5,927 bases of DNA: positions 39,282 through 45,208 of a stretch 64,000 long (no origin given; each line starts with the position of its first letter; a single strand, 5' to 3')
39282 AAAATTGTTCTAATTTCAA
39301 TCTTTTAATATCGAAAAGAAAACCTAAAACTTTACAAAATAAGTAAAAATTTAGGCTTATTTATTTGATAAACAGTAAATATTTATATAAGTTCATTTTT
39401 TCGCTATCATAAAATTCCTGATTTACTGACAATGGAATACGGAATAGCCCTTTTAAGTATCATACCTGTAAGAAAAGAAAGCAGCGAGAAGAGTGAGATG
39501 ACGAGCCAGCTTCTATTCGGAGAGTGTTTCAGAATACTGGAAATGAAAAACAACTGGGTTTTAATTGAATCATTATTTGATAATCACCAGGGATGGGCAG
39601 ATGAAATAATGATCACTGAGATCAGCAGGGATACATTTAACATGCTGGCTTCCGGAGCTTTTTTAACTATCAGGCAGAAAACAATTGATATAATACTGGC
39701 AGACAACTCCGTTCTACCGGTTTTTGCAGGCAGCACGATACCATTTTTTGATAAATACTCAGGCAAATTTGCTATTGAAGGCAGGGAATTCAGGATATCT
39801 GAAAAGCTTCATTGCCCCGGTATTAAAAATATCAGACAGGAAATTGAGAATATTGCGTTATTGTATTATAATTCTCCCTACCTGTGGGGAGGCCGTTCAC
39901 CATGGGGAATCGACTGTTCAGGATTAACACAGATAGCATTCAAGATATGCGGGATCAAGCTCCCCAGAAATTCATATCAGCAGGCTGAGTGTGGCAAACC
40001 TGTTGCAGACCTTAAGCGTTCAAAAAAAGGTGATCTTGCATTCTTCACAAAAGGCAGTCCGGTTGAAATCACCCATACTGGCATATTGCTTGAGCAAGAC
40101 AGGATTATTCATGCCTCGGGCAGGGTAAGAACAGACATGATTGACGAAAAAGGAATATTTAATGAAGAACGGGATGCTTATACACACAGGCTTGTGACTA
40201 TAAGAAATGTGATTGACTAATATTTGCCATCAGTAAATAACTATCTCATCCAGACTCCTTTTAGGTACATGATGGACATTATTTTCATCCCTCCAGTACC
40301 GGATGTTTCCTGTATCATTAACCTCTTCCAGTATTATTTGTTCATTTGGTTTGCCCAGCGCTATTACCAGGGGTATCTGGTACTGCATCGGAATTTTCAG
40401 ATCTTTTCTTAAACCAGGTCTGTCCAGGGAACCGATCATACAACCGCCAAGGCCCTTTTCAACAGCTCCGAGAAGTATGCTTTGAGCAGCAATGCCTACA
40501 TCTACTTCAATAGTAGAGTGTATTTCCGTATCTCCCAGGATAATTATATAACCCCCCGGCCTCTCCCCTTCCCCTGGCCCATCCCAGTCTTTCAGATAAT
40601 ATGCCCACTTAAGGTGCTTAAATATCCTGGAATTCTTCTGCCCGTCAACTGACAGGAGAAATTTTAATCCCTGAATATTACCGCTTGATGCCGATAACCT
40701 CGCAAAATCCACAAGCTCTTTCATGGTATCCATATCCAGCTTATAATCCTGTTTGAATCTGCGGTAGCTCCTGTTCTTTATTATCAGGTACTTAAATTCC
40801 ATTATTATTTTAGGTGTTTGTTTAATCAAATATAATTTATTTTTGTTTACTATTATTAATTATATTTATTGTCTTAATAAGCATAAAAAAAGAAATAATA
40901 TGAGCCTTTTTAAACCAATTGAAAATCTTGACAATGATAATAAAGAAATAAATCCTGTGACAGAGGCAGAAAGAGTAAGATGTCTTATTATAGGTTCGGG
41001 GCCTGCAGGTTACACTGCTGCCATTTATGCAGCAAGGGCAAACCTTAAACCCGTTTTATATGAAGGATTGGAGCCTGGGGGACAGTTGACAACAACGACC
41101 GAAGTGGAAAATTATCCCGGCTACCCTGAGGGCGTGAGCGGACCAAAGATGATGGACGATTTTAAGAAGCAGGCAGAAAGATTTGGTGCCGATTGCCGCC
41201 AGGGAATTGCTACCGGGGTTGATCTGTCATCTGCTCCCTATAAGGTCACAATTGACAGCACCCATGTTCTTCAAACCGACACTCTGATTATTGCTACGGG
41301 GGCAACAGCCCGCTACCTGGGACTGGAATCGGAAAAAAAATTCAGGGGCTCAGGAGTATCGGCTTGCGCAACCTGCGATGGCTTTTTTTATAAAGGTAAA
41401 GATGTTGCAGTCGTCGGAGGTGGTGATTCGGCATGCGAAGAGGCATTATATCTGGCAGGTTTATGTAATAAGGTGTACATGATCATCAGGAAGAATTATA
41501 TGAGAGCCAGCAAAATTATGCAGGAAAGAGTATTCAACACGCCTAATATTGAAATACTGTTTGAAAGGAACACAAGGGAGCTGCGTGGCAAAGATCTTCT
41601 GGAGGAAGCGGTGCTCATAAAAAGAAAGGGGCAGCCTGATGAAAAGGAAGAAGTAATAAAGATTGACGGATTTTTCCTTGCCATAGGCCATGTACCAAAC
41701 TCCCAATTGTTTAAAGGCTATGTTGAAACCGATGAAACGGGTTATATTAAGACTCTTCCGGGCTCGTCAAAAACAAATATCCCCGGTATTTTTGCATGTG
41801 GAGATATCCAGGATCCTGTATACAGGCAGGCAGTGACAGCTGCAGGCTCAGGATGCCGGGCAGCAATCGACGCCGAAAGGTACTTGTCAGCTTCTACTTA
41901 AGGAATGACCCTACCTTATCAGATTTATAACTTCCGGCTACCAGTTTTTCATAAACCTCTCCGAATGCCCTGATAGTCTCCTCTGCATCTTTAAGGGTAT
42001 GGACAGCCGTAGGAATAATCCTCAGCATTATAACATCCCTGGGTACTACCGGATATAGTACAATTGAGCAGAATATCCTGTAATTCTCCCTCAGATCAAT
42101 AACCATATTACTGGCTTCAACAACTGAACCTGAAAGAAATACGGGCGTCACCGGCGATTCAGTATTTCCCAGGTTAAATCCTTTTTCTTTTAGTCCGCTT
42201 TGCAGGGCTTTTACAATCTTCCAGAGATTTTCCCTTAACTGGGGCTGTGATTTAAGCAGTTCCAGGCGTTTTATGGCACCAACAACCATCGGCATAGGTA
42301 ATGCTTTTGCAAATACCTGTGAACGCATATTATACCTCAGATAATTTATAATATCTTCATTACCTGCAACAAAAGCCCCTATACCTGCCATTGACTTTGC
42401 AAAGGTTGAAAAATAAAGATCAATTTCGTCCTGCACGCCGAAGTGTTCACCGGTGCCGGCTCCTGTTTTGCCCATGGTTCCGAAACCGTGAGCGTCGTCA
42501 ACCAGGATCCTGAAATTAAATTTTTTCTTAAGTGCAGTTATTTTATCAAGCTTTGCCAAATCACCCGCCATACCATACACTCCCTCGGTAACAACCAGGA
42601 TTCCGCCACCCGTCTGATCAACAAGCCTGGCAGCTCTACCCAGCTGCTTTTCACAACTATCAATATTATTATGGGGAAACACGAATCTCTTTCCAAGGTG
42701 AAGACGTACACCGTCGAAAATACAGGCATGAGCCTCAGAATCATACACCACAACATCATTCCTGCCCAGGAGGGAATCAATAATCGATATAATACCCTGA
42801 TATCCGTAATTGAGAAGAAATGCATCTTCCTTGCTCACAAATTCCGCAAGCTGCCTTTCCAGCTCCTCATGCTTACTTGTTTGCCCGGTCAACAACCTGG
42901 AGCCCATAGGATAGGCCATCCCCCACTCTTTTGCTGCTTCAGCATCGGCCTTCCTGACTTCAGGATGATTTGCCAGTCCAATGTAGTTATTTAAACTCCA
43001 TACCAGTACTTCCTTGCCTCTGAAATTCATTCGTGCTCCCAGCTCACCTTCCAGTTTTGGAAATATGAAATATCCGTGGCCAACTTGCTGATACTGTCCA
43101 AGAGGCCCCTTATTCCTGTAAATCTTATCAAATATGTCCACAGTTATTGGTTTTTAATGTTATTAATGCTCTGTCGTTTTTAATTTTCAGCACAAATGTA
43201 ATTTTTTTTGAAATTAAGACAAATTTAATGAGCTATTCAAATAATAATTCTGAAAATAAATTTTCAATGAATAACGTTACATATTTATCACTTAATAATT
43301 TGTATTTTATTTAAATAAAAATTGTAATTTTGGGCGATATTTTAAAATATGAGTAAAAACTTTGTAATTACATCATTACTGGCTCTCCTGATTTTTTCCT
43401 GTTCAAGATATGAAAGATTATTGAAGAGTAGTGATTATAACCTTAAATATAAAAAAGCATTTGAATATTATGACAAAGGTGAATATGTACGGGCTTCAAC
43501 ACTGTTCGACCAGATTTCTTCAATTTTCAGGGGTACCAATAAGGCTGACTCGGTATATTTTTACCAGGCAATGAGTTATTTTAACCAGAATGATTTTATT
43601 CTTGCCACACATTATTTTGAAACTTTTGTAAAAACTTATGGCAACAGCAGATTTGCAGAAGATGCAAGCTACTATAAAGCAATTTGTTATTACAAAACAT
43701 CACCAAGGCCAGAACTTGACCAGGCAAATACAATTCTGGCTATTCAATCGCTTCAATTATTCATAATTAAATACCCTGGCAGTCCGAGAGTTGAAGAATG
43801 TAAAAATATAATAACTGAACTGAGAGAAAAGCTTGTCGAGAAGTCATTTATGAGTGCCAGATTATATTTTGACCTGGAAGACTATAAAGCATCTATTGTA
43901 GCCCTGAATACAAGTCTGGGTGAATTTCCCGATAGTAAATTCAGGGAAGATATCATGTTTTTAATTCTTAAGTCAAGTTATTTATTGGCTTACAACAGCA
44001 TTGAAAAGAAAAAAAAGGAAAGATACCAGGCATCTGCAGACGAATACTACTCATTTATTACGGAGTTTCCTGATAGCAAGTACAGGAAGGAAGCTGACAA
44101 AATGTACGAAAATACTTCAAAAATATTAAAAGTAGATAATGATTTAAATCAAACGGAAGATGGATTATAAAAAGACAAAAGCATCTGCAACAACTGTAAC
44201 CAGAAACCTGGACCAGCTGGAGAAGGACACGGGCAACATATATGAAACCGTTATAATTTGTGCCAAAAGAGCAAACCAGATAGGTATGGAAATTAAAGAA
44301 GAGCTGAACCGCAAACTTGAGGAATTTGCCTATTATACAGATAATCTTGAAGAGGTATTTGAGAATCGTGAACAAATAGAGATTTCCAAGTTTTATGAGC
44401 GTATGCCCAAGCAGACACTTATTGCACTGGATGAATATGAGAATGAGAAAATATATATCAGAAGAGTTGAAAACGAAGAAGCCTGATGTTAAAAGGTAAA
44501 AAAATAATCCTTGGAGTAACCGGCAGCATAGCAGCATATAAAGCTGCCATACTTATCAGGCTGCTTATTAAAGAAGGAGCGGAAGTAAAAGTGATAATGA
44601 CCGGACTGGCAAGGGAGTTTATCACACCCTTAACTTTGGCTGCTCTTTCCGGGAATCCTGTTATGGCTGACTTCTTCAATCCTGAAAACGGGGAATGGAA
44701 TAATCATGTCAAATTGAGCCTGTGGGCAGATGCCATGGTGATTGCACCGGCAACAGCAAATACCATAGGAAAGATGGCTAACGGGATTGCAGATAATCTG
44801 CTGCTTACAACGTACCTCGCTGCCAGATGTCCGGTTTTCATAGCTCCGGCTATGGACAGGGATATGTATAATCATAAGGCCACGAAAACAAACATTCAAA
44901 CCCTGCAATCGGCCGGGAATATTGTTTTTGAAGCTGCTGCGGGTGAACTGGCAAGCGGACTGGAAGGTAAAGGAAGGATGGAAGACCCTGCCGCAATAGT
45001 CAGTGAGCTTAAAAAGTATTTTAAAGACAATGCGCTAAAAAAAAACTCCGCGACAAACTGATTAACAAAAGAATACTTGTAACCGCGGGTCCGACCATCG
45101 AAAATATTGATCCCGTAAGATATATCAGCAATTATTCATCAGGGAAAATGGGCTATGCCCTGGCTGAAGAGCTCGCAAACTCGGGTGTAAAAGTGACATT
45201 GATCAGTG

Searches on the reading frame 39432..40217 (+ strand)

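Call 32: search_protein_families(library=pfam, proteins=[window:39432-40217:+], max_evalue=0.001)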
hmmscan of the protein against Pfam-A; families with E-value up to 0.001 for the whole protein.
window:39432-40217:+ (262 aa): 3 families
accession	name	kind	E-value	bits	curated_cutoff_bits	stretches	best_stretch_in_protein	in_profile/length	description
PF00877.26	NLPC_P60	-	7.6e-23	80.9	23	1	148-241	2-95/105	NlpC/P60 family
PF18348.7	SH3_16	-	1e-08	35.2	25.8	1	13-55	1-43/49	Bacterial dipeptidyl-peptidase Sh3 domain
PF08239.17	SH3_3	-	6.5e-05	23.5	27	1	13-56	5-48/54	Bacterial SH3 domain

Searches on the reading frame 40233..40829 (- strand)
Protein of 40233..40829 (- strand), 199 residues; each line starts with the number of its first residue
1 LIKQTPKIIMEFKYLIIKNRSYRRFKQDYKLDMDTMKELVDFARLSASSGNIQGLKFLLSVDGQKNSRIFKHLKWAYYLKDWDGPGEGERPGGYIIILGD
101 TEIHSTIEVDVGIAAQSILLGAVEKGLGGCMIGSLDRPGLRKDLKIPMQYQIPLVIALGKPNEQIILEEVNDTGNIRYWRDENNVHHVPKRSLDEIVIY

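Call 32: search_protein_families(library=pfam, proteins=[window:40233-40829:-], max_evalue=0.001)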
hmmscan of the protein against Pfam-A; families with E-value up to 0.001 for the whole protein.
window:40233-40829:- (199 aa): 2 families
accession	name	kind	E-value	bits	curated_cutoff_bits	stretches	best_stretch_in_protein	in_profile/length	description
PF00881.29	Nitroreductase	-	2.1e-17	64.2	23.5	2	100-160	108-167/167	Nitroreductase family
PF14512.11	TM1586_NiRdase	-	2.6e-08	34.2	27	1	93-166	68-138/215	Putative TM nitroreductase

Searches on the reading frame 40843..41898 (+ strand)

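Call 32: search_protein_families(library=pfam, proteins=[window:40843-41898:+], max_evalue=0.001)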
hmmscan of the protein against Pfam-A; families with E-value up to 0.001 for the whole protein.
window:40843-41898:+ (352 aa): 9 families
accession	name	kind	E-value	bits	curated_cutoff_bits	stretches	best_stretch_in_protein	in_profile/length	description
PF07992.20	Pyr_redox_2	-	1.3e-46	159.8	26.1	1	46-337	2-291/291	Pyridine nucleotide-disulphide oxidoreductase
PF13738.12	Pyr_redox_3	-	6.7e-19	68.7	30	1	127-320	108-305/305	Pyridine nucleotide-disulphide oxidoreductase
PF00070.33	Pyr_redox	-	2.6e-12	47.5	22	1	188-251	2-70/82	Pyridine nucleotide-disulphide oxidoreductase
PF00890.30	FAD_binding_2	-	1e-06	28.7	20.4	1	48-82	3-38/414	FAD binding domain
PF01134.28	GIDA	-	2.6e-06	27.2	22.1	0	47-73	2-28/391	Glucose inhibited division protein A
PF12831.13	FAD_oxidored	-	2.1e-05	24.5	27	1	48-86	3-42/416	FAD dependent oxidoreductase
PF01266.30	DAO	-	2.8e-05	24.2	27.9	0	47-80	2-37/353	FAD dependent oxidoreductase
PF13450.12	NAD_binding_8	-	0.00015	22.4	21.9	1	49-87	1-40/68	NAD(P)-binding Rossmann-like domain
PF03486.20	HI0933_like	-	0.00064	19.7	50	0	47-76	3-32/244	HI0933-like protein Rossmann domain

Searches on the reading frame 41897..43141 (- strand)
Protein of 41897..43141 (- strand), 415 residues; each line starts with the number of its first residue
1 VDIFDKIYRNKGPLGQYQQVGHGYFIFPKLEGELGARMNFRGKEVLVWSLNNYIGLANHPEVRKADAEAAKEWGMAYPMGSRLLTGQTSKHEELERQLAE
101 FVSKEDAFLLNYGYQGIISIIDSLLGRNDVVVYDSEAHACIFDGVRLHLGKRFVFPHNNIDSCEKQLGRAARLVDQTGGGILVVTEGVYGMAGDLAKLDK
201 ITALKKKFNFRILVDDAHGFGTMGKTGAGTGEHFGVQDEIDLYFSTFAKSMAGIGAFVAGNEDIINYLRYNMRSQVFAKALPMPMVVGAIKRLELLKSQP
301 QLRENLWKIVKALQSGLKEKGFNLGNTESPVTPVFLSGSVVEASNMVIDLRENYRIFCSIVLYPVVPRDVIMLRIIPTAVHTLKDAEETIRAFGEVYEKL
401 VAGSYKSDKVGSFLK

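Call 32: search_protein_families(library=pfam, proteins=[window:41897-43141:-], max_evalue=0.001)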
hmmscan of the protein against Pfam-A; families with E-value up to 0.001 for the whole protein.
window:41897-43141:- (415 aa): 2 families
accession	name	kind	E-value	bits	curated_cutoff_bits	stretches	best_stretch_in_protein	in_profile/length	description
PF00155.27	Aminotran_1_2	-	7e-33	114.7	19.7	1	44-392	2-360/361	Aminotransferase class I and II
PF01041.23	DegT_DnrJ_EryC1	-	0.00042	20.1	19.8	1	88-224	23-154/360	DegT/DnrJ/EryC1/StrS aminotransferase family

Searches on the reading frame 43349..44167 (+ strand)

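Call 32: search_protein_families(library=pfam, proteins=[window:43349-44167:+], max_evalue=0.001)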
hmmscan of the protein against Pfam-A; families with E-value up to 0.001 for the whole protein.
window:43349-44167:+ (273 aa): 3 families
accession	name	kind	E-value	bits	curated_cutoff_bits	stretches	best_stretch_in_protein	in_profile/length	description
PF13525.12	YfiO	-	3.6e-19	69.8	25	1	34-222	9-200/203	Outer membrane lipoprotein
PF13174.12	TPR_6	-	2.1e-09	37.9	26.3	0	69-100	2-33/33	Tetratricopeptide repeat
PF07719.23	TPR_2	-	1.4e-06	28.4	27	0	69-95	3-29/34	Tetratricopeptide repeat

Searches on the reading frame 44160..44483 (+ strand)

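Call 32: search_protein_families(library=pfam, proteins=[window:44160-44483:+], max_evalue=0.001)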
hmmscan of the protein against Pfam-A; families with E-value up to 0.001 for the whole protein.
window:44160-44483:+ (108 aa): 1 family
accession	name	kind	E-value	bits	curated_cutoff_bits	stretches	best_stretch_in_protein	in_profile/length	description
PF01192.27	RNA_pol_Rpb6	-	1.3e-09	38.3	26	1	22-73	4-53/53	RNA polymerase Rpb6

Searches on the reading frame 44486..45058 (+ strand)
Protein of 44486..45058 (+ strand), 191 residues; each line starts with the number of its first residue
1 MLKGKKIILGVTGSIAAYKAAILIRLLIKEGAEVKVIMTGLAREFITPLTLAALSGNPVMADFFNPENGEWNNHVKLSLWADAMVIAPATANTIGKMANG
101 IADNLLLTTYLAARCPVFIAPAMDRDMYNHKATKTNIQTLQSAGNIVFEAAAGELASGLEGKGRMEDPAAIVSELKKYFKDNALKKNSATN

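Call 32: search_protein_families(library=pfam, proteins=[window:44486-45058:+], max_evalue=0.001)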
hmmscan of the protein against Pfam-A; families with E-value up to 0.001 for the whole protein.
window:44486-45058:+ (191 aa): 1 family
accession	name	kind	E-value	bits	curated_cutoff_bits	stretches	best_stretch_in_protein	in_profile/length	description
PF02441.25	Flavoprotein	-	1.9e-38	132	22.7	1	5-176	1-159/162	Flavoprotein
